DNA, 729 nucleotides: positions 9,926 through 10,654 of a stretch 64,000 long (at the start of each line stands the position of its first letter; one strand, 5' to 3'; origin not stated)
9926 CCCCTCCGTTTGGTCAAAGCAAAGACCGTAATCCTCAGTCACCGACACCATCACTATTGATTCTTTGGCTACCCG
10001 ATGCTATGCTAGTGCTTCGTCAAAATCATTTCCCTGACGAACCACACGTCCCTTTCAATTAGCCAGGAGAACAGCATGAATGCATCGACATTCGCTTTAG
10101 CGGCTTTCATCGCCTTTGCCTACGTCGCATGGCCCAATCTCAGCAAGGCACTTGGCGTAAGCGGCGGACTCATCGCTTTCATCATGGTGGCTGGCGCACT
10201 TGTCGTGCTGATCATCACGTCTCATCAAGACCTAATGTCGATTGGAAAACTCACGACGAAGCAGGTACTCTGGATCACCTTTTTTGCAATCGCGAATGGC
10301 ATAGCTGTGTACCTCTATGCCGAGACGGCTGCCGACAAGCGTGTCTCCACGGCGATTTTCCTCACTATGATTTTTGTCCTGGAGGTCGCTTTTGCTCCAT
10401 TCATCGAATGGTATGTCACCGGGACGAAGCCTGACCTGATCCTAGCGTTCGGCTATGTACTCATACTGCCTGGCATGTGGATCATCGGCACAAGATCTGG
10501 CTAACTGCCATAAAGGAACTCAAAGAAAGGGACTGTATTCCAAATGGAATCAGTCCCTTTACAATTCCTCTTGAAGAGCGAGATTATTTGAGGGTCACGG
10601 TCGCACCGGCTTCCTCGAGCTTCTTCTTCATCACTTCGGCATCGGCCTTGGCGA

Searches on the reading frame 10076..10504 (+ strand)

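Call 51: search_protein_families(library=pfam, proteins=[window:10076-10504:+], max_evalue=0.001)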
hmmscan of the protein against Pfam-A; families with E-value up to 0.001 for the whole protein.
window:10076-10504:+ (142 aa): 1 family
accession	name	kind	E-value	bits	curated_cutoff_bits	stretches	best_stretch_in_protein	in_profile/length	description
PF00892.27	EamA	-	0.00021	22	28.2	1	8-138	6-134/135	EamA-like transporter family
